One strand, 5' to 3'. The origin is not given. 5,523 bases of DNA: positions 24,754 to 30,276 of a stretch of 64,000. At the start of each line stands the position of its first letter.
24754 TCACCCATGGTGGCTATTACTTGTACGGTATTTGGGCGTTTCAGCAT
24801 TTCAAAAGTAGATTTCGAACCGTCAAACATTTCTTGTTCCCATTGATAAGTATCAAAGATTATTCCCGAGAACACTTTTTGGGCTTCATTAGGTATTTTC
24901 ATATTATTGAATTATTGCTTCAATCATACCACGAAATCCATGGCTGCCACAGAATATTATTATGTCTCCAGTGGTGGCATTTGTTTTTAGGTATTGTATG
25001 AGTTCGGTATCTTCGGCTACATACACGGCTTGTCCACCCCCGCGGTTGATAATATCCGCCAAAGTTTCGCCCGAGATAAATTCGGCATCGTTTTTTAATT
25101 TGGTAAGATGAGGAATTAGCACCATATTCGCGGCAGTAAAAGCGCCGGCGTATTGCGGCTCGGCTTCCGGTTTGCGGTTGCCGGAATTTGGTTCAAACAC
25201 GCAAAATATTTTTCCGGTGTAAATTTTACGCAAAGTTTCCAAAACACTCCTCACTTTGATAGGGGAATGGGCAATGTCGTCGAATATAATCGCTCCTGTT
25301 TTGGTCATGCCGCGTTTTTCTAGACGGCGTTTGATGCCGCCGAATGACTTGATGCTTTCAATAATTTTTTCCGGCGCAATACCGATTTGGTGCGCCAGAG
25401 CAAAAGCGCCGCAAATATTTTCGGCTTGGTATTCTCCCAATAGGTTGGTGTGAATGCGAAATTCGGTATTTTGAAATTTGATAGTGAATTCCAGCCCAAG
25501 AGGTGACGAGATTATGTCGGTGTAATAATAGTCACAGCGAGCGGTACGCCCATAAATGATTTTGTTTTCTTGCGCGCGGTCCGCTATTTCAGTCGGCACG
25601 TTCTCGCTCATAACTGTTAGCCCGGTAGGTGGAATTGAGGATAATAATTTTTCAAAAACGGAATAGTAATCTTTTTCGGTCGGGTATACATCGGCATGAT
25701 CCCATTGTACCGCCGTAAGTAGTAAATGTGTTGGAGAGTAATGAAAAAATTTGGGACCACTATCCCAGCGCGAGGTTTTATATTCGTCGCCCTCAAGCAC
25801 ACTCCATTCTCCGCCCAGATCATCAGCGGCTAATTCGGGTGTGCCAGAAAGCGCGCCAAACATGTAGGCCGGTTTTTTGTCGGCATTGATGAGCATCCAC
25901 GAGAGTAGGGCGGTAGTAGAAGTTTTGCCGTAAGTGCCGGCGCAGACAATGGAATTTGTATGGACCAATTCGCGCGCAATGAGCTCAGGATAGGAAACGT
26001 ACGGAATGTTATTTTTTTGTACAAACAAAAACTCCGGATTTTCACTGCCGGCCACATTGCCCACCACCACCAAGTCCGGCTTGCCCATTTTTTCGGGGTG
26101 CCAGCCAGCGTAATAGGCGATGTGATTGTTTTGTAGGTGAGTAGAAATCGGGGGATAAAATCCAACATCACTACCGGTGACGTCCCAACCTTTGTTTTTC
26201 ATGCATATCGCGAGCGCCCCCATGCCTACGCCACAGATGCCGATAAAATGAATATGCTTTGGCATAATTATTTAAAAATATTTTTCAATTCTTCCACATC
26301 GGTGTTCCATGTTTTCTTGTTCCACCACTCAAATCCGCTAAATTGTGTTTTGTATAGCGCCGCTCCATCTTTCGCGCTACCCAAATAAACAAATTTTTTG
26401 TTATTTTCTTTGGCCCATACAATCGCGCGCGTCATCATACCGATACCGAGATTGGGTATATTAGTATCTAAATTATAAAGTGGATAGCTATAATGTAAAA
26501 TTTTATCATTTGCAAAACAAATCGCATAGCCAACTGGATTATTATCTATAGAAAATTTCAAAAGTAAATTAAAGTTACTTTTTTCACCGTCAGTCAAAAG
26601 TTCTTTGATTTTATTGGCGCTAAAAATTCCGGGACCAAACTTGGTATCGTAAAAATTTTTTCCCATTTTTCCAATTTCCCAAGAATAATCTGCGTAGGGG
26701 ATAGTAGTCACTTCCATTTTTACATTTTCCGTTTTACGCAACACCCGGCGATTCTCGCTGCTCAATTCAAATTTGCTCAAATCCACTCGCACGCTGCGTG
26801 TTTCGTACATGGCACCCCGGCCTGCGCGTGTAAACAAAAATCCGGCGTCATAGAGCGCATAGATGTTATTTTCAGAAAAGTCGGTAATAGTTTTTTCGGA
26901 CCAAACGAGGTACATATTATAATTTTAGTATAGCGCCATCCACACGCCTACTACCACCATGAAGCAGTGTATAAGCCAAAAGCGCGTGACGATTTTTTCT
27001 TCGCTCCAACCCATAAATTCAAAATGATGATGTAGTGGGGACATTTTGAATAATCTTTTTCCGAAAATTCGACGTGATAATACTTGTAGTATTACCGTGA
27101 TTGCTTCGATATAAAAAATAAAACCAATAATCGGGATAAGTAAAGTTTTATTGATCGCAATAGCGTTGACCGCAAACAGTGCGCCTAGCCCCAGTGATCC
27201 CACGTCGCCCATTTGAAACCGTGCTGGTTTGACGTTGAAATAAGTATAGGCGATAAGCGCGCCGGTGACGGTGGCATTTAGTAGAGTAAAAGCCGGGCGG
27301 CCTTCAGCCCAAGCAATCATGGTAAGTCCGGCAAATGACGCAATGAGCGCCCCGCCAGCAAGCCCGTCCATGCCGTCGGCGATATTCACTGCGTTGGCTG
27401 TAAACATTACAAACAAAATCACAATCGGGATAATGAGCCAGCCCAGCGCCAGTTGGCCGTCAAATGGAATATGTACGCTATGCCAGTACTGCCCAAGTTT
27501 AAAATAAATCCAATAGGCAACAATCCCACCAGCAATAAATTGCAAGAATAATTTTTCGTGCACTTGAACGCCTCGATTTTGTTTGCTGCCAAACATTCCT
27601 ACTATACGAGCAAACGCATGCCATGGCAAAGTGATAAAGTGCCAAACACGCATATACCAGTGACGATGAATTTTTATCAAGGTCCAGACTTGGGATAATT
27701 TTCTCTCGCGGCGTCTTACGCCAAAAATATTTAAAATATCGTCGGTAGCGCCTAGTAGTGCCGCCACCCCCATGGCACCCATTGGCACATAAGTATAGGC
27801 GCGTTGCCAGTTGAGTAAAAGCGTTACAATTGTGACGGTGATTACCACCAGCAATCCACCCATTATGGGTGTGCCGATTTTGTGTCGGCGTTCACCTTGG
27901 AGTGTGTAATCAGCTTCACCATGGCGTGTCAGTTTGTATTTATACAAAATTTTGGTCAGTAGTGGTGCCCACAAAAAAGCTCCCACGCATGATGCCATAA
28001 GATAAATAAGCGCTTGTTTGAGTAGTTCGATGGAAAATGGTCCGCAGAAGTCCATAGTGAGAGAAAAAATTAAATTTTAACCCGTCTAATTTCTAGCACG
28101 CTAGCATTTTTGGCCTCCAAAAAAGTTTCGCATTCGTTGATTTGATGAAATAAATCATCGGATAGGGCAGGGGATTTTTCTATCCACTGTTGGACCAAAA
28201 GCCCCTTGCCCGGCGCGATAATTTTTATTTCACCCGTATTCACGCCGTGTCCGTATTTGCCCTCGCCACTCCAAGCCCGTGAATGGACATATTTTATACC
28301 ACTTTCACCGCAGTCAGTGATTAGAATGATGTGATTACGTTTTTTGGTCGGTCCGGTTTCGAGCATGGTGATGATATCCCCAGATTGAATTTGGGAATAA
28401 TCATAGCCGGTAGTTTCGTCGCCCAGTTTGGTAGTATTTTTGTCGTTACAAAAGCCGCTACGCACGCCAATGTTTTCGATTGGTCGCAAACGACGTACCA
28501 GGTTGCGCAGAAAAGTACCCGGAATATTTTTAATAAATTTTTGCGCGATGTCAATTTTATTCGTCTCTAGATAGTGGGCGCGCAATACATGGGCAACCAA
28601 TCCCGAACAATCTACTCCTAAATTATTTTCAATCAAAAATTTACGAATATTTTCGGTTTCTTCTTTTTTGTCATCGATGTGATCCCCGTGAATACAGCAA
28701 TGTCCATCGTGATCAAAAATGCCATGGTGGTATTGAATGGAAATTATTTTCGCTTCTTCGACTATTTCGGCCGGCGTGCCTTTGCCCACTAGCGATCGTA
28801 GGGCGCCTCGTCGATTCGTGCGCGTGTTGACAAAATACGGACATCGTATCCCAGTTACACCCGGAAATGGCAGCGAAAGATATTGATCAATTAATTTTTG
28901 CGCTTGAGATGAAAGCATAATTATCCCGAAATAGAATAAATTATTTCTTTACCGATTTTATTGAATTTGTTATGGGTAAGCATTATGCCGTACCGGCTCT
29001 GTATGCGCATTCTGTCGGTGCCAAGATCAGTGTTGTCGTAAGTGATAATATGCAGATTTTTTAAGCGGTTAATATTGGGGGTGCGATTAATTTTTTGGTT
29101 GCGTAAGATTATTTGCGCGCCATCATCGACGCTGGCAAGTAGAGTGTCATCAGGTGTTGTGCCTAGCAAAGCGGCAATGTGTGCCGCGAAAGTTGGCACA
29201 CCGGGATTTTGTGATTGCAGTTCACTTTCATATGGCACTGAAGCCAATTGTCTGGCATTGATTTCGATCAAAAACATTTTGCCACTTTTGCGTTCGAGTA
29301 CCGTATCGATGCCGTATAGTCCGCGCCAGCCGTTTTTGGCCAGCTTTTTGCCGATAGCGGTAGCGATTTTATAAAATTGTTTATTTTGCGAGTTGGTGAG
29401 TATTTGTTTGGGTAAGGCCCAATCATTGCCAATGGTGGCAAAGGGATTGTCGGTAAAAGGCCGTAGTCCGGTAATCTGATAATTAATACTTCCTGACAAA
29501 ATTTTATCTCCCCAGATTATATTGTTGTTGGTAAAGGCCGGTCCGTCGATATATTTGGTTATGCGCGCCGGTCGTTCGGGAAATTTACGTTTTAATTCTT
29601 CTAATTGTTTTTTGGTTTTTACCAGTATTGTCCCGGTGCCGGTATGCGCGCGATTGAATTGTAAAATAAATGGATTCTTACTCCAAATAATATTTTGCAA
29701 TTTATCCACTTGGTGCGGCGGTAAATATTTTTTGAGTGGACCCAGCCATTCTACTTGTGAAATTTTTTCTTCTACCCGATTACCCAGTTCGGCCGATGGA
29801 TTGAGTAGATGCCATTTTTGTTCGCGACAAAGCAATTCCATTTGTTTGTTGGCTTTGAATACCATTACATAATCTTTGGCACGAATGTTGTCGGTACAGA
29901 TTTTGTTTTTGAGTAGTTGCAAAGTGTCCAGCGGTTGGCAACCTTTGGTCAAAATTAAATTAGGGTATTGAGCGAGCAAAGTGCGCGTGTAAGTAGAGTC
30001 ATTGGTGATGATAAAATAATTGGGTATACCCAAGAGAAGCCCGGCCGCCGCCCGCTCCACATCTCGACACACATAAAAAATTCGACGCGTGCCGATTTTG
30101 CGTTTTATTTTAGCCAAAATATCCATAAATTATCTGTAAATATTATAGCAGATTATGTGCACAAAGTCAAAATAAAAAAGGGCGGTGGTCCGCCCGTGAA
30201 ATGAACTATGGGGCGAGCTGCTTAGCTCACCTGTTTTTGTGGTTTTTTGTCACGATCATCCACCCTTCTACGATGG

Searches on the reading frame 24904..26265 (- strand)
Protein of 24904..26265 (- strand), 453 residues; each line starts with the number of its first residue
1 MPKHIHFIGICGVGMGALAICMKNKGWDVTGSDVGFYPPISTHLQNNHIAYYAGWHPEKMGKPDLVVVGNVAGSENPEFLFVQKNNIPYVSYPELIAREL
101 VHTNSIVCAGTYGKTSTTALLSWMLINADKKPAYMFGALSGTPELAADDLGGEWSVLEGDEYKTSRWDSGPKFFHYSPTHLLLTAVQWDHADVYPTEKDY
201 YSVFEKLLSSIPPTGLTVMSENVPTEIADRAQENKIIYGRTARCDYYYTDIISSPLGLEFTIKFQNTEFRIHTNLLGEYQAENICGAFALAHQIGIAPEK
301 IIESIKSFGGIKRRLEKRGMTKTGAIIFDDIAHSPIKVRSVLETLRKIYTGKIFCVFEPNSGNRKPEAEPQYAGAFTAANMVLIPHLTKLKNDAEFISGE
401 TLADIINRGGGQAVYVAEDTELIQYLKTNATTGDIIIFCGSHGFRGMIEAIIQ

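Call 18: search_protein_families(library=pfam, proteins=[window:24904-26265:-], max_evalue=0.001)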
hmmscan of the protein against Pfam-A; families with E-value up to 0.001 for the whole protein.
window:24904-26265:- (453 aa): 3 families
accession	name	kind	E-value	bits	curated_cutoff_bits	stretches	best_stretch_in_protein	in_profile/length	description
PF08245.18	Mur_ligase_M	-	9.1e-16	58.8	24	1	109-291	2-200/200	Mur ligase middle domain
PF01225.30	Mur_ligase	-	1.5e-15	57.7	21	1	4-98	1-89/95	Mur ligase family, catalytic domain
PF02875.26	Mur_ligase_C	-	2.3e-14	54.8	28.4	1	313-442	1-127/127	Mur ligase, glutamate ligase domain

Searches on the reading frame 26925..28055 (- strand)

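Call 18: search_protein_families(library=pfam, proteins=[window:26925-28055:-], max_evalue=0.001)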
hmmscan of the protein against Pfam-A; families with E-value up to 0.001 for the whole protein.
window:26925-28055:- (376 aa): 1 family
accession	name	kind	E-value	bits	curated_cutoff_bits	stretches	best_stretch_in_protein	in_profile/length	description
PF00953.26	Glycos_transf_4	-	1.2e-25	90.8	27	1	162-301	22-159/160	Glycosyl transferase family 4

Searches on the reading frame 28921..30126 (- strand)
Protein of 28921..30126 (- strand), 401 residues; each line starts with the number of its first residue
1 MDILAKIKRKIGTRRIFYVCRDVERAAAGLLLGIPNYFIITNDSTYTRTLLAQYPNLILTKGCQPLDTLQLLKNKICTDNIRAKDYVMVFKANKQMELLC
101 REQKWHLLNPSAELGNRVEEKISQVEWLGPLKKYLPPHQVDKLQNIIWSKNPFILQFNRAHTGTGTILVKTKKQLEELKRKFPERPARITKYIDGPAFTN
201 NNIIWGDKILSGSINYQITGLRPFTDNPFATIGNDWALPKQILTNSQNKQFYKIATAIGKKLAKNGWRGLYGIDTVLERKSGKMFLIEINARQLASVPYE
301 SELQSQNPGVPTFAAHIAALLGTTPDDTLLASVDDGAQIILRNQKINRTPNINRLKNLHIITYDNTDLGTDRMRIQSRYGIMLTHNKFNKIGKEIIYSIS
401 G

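Call 18: search_protein_families(library=pfam, proteins=[window:28921-30126:-], max_evalue=0.001)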
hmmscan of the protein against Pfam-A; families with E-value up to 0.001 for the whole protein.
window:28921-30126:- (401 aa): 1 family
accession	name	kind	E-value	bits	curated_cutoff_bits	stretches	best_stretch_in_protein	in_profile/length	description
PF02655.19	ATP-grasp_3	-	0.00025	21.6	23.2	1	150-295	31-159/160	ATP-grasp domain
